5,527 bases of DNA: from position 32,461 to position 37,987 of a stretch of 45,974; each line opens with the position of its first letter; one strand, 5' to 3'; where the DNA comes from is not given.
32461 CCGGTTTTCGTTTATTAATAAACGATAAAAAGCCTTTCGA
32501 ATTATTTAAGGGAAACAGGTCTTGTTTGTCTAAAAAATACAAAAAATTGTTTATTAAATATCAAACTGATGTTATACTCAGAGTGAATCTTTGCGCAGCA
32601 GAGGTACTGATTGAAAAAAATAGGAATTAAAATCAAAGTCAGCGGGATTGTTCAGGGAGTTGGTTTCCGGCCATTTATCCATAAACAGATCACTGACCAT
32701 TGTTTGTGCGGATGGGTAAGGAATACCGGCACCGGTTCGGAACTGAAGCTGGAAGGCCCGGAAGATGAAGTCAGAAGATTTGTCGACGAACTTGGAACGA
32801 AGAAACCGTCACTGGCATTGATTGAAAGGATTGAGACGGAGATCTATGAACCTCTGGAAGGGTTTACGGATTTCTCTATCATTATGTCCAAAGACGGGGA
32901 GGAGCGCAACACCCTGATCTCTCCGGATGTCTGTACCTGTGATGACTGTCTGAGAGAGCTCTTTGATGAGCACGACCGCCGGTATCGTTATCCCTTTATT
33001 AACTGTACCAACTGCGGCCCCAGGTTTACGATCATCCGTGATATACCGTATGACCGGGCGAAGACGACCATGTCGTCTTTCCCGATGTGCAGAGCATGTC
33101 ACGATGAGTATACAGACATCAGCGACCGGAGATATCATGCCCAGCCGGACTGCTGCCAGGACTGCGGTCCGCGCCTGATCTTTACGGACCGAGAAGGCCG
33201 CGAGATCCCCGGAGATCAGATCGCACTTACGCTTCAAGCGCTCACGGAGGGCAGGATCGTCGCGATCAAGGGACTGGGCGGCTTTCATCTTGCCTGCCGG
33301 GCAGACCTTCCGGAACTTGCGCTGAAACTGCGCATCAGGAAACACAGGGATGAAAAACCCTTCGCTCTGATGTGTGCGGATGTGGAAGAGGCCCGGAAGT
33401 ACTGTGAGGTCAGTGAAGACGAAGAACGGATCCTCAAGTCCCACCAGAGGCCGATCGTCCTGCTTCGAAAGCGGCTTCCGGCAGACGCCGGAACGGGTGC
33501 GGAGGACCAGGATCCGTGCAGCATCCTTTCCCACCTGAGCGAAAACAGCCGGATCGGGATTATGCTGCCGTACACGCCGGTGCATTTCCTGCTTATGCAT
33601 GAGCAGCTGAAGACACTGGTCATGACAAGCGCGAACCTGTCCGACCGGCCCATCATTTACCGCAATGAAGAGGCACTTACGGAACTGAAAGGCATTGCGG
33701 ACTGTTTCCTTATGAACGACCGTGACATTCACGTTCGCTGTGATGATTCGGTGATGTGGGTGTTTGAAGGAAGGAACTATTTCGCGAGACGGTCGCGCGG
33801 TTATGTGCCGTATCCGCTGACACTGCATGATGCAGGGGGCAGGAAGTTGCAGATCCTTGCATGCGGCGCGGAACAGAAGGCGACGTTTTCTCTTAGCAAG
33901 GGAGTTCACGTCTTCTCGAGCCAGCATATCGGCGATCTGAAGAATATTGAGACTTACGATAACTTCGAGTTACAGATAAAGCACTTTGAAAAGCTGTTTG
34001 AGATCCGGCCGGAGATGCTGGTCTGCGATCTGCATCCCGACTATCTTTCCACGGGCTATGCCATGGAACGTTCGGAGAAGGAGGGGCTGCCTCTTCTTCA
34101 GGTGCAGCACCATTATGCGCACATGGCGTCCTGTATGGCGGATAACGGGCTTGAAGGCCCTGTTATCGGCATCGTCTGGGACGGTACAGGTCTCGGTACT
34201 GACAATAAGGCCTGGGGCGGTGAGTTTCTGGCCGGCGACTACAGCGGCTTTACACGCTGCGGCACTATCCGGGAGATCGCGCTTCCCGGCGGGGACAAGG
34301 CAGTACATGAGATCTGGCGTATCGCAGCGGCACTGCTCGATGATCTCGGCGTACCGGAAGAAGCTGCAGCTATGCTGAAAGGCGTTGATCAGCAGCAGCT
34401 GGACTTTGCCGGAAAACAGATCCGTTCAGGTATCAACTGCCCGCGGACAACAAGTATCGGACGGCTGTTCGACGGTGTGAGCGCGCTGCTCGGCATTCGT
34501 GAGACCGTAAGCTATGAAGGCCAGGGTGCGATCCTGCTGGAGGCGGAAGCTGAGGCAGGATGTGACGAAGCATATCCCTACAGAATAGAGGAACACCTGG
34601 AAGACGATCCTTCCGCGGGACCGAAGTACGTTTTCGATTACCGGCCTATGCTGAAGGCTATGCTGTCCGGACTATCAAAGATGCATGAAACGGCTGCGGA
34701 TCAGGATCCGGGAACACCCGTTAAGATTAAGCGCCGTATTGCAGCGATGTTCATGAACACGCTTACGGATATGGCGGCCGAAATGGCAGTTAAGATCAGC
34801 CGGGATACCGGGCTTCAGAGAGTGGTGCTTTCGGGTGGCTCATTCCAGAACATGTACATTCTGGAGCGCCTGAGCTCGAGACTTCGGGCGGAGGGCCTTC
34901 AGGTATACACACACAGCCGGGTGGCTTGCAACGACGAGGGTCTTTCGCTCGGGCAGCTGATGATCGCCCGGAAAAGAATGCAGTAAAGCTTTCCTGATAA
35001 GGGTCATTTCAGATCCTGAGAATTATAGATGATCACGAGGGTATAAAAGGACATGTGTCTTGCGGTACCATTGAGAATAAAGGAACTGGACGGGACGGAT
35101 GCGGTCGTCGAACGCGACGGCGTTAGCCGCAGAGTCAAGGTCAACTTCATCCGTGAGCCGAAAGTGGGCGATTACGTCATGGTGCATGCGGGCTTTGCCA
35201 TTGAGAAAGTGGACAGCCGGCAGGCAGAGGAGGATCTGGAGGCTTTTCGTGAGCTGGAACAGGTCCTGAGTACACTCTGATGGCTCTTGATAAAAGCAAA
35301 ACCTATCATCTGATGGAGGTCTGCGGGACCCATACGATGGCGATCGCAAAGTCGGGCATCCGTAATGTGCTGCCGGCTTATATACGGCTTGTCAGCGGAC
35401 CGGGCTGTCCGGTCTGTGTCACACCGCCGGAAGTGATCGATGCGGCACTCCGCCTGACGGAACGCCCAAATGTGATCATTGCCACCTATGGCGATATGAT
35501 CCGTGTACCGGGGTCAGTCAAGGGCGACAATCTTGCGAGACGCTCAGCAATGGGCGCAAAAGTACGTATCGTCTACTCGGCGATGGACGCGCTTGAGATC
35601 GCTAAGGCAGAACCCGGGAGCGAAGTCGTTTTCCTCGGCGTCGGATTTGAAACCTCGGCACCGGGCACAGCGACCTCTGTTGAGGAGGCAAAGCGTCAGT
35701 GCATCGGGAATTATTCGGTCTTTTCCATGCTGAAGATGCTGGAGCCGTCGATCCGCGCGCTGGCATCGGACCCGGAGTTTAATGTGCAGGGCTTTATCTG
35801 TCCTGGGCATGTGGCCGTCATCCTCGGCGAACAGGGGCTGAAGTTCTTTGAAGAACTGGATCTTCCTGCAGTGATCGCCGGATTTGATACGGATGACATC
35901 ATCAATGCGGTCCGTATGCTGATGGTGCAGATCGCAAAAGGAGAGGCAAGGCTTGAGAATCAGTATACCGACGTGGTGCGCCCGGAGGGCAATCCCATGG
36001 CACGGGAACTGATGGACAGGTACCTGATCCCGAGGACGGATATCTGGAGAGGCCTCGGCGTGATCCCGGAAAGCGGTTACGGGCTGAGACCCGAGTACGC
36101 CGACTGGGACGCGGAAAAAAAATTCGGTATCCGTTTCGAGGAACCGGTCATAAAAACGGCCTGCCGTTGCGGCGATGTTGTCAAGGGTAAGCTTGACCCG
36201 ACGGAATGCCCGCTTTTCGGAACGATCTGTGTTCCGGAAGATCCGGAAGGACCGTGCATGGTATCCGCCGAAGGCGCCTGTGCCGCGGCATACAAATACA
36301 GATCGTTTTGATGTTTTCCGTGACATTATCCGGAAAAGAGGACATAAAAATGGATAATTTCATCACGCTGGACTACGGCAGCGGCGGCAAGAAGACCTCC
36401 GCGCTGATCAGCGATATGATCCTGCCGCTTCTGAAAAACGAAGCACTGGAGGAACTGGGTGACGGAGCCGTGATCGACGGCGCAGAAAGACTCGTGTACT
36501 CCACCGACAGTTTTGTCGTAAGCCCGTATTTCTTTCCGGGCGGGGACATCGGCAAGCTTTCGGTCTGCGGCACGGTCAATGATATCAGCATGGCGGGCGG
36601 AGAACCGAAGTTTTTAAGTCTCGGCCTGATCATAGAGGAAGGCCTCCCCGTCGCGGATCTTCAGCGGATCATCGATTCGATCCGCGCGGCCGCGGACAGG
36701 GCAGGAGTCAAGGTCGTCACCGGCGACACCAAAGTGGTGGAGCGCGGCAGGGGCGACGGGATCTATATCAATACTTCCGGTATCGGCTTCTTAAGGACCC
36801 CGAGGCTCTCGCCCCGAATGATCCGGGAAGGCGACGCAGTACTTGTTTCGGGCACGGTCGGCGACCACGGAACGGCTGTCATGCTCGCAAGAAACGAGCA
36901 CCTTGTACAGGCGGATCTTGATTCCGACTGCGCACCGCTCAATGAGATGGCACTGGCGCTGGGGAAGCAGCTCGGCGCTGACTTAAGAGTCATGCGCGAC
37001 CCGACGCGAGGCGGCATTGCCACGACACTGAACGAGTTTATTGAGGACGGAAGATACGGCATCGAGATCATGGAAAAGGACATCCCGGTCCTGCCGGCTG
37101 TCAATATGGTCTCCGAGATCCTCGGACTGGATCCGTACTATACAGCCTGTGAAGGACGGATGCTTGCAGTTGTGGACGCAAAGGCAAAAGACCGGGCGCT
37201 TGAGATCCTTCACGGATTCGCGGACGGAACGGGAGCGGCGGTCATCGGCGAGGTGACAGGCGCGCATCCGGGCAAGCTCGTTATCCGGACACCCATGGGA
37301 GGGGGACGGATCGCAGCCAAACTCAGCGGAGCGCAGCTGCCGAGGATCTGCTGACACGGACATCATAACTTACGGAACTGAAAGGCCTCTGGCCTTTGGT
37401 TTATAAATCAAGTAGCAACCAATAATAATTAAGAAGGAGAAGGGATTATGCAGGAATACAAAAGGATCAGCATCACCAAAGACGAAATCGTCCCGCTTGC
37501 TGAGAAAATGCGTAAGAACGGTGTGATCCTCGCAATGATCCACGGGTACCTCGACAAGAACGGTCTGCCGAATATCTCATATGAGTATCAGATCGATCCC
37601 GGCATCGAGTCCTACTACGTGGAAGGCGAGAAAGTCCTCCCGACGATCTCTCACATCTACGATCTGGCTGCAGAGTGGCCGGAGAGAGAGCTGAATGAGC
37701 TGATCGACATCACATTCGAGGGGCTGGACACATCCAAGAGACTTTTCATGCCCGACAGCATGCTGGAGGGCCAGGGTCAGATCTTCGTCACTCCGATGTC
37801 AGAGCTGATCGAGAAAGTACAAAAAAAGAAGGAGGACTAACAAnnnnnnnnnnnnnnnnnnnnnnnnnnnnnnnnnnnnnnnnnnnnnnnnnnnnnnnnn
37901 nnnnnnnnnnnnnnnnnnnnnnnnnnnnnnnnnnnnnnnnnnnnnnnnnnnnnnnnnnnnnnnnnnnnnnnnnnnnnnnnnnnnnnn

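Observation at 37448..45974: Mrp-linked (Mbh-type) group 4 [NiFe]-hydrogenase operon with a rearranged gene order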

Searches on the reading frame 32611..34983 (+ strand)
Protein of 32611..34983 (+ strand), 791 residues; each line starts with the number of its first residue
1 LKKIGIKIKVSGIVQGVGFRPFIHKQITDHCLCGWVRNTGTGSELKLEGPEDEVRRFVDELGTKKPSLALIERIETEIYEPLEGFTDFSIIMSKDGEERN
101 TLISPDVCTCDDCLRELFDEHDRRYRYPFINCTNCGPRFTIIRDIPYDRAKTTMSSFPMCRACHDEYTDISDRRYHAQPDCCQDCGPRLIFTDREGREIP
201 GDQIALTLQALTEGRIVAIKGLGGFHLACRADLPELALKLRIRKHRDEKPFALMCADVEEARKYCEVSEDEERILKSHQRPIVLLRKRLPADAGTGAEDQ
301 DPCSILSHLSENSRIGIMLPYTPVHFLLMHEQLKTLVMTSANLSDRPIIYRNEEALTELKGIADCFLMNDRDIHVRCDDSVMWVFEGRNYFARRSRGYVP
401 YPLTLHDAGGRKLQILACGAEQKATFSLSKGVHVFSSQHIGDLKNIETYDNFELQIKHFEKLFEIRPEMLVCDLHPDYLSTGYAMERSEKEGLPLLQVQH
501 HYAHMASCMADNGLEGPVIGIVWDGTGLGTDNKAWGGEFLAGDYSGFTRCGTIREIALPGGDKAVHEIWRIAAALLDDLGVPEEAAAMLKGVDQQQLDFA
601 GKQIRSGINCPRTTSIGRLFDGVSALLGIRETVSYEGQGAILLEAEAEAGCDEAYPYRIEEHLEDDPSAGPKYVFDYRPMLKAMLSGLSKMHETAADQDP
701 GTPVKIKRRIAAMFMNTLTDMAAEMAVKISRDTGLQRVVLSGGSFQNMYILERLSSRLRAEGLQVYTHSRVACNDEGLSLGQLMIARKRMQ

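Call 33: search_protein_families(library=pfam, proteins=[window:32611-34983:+], max_evalue=0.00001)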
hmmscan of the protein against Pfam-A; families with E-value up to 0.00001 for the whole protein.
window:32611-34983:+ (791 aa): 5 families
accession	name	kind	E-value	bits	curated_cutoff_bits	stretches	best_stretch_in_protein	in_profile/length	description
PF22521.2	HypF_C_2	-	1.1e-74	251.7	27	1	520-782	1-241/241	Carbamoyltransferase, Kae1-like Domain, second subdomain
PF01300.24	Sua5_yciO_yrdC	-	1.2e-38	132.8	25.1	1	209-393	1-176/178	Telomere recombination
PF17788.7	HypF_C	-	9.4e-36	122.9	23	1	412-511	3-99/99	HypF Kae1-like domain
PF07503.17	zf-HYPF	-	2.9e-30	104.2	23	2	109-142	1-34/34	HypF finger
PF00708.24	Acylphosphatase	-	2e-18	66.9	22.5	1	7-90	2-85/85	Acylphosphatase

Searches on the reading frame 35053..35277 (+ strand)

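Call 33: search_protein_families(library=pfam, proteins=[window:35053-35277:+], max_evalue=0.00001)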
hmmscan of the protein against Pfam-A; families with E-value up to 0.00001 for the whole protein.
window:35053-35277:+ (75 aa): 1 family
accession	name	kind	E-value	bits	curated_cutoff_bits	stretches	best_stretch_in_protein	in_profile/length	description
PF01455.23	HupF_HypC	-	8.2e-25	87.2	28.5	1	1-65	1-65/65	HupF/HypC family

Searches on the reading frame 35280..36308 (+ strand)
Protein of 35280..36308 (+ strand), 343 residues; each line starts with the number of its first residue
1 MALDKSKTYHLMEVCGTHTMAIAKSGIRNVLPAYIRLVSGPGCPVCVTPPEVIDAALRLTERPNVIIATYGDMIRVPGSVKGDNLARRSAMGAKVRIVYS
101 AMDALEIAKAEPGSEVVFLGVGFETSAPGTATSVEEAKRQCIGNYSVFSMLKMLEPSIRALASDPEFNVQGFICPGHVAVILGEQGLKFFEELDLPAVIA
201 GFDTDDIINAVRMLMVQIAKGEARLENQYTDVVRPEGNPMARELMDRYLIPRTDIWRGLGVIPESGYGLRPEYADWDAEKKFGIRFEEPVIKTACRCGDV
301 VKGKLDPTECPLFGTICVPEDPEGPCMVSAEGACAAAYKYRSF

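Call 33: search_protein_families(library=pfam, proteins=[window:35280-36308:+], max_evalue=0.00001)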
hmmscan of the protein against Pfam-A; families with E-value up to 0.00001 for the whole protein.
window:35280-36308:+ (343 aa): 1 family
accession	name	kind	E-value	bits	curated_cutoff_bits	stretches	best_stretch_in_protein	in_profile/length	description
PF01924.21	HypD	-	1.9e-133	445.4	25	1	4-341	15-351/351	Hydrogenase formation hypA family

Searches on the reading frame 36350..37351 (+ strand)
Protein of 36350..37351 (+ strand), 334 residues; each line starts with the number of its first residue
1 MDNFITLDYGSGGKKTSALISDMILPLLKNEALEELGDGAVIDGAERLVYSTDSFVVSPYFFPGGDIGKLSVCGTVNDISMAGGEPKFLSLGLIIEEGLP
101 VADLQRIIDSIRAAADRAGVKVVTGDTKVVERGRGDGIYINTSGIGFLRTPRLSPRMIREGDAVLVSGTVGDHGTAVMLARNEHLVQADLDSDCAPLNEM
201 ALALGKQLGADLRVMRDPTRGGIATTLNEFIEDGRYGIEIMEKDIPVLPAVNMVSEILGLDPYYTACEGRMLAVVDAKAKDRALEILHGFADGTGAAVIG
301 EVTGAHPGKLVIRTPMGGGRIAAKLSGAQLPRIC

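Call 33: search_protein_families(library=pfam, proteins=[window:36350-37351:+], max_evalue=0.00001)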
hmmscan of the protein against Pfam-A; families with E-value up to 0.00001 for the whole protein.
window:36350-37351:+ (334 aa): 2 families
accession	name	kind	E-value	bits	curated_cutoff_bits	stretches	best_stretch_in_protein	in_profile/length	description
PF02769.27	AIRS_C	-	5.7e-22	79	23.1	1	159-310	1-153/156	AIR synthase related protein, C-terminal domain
PF00586.29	AIRS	-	7.9e-22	78.2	24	1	38-147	3-111/112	AIR synthase related protein, N-terminal domain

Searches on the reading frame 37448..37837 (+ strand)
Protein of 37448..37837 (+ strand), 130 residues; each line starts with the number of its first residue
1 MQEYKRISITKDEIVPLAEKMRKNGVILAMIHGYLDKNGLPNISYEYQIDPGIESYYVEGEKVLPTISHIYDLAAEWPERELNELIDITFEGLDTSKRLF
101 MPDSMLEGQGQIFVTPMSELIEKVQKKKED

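Call 6: search_protein_families(library=pfam, proteins=[window:37448-37837:+], max_evalue=0.01)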
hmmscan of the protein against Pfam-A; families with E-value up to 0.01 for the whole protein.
window:37448-37837:+ (130 aa): 1 family
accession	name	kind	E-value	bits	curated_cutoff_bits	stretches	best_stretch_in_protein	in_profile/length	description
PF00329.25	Complex1_30kDa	-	1.6e-08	35.6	22.5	1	58-107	61-110/124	Respiratory-chain NADH dehydrogenase, 30 Kd subunit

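Call 9: search_protein_families(library=ncbifam, proteins=[window:37448-37837:+], max_evalue=0.001)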
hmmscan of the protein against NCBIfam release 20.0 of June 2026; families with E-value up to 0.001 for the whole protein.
window:37448-37837:+ (130 aa): 5 families
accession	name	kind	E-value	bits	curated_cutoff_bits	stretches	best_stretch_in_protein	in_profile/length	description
NF004737.0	PRK06074.2-4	equivalog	9.9e-08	32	144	1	7-105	16-115/150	NADH-quinone oxidoreductase subunit C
TIGR01961.1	NuoC_fam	subfamily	7.3e-06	26.5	122.45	1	59-105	65-109/122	NADH (or F420H2) dehydrogenase, subunit C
NF008728.0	PRK11742.1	equivalog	0.00011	20.7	840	1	58-104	117-162/598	NADH-quinone oxidoreductase subunit C/D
NF005856.0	PRK07785.1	equivalog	0.0002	21.3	224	1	53-104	162-212/246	NADH-quinone oxidoreductase subunit C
NF009141.0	PRK12494.1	equivalog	0.00039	20.3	175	1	62-105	112-154/175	NAD(P)H-quinone oxidoreductase subunit J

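Call 64: search_solved_structures(query=window:37448-37837:+, max_evalue=0.01, show_alignments=1)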
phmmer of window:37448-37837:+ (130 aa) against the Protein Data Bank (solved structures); distinct sequences matched with E-value up to 0.01: 1.
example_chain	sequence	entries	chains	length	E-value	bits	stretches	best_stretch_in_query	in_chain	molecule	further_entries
6cfw_K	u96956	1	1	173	0.00038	23.9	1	55-108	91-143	Membrane-bound hydrogenase subunit beta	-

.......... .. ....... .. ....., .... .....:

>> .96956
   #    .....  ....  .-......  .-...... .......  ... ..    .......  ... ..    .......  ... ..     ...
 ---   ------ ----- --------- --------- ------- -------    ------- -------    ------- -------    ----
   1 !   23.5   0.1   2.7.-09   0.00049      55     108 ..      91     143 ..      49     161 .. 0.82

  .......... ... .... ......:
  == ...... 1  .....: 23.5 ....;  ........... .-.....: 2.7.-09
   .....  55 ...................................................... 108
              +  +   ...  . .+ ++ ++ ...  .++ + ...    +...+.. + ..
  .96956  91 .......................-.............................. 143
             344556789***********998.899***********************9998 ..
